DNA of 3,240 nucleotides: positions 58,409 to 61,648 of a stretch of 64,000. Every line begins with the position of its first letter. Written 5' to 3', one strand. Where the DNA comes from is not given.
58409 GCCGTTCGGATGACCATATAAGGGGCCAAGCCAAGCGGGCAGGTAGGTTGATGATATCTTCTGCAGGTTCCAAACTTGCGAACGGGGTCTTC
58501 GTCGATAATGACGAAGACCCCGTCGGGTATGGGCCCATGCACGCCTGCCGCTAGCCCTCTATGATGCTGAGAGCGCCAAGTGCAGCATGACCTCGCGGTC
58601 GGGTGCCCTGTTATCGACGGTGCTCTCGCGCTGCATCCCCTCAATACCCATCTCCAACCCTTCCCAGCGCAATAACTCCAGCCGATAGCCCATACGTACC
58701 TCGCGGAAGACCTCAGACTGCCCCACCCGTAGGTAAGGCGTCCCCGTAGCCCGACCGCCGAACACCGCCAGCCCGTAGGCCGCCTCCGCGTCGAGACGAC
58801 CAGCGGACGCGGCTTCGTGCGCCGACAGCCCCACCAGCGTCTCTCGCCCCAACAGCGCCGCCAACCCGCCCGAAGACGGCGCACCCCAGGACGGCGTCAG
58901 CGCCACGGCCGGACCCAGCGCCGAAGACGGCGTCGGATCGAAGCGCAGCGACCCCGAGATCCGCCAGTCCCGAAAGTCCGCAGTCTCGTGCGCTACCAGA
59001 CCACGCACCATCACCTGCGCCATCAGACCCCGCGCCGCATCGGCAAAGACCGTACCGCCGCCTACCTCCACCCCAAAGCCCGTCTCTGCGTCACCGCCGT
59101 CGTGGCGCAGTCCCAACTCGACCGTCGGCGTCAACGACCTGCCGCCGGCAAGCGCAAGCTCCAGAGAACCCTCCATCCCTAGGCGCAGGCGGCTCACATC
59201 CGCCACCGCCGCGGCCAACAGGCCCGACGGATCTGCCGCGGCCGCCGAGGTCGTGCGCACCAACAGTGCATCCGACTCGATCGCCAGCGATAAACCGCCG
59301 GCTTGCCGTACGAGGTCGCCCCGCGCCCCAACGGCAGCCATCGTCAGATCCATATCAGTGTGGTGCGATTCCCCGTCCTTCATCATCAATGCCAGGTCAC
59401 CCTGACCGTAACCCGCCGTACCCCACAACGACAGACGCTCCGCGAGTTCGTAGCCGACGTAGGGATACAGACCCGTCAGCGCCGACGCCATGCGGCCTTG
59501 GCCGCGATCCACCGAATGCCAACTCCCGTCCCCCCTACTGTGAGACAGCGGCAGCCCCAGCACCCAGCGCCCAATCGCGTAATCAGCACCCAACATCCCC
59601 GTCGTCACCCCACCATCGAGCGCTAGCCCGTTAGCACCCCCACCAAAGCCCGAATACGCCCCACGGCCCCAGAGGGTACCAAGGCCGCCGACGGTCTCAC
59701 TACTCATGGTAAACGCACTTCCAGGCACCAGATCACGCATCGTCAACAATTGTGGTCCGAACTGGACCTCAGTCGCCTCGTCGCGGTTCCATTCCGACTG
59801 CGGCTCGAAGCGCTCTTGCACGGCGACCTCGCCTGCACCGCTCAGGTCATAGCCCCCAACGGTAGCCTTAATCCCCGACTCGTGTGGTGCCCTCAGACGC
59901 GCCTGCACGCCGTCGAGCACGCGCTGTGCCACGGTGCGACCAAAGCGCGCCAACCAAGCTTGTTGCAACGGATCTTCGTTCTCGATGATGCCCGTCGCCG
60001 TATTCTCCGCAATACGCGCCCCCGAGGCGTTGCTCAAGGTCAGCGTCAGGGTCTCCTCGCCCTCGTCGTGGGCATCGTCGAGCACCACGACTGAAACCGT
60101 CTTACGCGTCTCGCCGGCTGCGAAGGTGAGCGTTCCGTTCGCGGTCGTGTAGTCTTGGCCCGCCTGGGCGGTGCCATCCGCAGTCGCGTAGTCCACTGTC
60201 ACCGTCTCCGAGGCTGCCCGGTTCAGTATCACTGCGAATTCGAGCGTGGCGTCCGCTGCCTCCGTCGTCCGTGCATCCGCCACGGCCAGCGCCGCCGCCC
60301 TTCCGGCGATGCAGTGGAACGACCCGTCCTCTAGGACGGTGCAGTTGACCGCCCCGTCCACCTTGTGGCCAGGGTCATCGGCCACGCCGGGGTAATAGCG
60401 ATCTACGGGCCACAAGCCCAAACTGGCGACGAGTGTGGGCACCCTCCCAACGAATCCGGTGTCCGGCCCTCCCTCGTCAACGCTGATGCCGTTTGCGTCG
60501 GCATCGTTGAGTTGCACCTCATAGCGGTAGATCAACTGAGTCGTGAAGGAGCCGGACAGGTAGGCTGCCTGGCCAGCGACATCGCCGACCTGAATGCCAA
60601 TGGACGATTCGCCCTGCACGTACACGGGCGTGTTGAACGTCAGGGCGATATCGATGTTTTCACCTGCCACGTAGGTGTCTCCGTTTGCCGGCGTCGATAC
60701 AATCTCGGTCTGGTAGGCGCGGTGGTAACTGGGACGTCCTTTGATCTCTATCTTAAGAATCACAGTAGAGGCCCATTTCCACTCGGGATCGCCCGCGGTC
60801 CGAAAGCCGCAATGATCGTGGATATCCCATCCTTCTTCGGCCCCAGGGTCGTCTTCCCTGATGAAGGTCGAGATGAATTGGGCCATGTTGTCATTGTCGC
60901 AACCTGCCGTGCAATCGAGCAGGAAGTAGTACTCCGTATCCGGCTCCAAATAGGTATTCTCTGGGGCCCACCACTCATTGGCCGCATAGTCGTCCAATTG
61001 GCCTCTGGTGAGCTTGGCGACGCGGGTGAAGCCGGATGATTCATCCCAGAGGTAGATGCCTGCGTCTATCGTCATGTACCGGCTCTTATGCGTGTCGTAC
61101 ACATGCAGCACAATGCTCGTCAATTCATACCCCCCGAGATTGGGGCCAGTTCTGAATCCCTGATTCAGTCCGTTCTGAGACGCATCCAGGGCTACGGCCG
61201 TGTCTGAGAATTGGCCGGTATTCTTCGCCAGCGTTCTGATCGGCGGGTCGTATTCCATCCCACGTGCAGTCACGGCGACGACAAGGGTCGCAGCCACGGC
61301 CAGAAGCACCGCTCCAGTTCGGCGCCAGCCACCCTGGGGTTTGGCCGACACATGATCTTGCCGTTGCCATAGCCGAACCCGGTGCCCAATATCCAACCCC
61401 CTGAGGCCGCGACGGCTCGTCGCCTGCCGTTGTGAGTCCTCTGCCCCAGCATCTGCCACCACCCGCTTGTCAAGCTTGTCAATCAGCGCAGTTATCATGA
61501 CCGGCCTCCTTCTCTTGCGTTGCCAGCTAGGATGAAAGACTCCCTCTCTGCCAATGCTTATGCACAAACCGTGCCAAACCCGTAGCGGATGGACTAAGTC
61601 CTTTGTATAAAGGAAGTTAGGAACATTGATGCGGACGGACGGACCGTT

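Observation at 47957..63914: Sigma54 enhancer-dependent tandem array of four Calx-beta/autotransporter-like surface-protein genes directly behind their putative activator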

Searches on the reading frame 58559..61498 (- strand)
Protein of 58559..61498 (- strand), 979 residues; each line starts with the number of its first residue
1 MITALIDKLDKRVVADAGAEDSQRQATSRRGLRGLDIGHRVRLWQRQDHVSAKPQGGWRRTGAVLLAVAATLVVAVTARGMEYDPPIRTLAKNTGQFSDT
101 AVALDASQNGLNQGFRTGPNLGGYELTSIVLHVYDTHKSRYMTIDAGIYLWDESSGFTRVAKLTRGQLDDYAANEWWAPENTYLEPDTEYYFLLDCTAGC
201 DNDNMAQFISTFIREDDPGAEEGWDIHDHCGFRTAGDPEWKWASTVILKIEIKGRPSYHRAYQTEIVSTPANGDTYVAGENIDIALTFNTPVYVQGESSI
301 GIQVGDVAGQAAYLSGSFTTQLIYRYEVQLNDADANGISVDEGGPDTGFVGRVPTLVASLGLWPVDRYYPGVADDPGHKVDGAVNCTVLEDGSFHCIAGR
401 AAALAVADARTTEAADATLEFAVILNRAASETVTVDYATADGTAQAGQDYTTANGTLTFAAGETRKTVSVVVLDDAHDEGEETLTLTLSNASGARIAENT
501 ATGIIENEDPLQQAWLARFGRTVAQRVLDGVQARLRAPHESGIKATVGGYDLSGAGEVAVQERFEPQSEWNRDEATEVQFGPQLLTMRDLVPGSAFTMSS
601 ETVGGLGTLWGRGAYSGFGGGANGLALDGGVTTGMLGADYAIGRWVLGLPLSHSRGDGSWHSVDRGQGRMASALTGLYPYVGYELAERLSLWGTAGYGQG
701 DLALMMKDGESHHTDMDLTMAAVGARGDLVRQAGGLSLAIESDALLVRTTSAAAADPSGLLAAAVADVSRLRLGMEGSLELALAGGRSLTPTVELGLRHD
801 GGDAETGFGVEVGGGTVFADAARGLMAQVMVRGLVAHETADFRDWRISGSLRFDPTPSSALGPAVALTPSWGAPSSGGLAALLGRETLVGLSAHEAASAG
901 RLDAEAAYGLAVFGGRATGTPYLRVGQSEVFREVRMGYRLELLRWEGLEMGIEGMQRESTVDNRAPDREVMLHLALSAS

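Call 6: search_protein_families(library=pfam, proteins=[window:58559-61498:-], max_evalue=0.01)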
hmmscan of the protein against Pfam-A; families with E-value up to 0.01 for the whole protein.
window:58559-61498:- (979 aa): 1 family
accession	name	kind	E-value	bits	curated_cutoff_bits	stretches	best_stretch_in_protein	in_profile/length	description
PF03160.20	Calx-beta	-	3.1e-19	69.6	27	1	415-494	20-100/119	Calx-beta domain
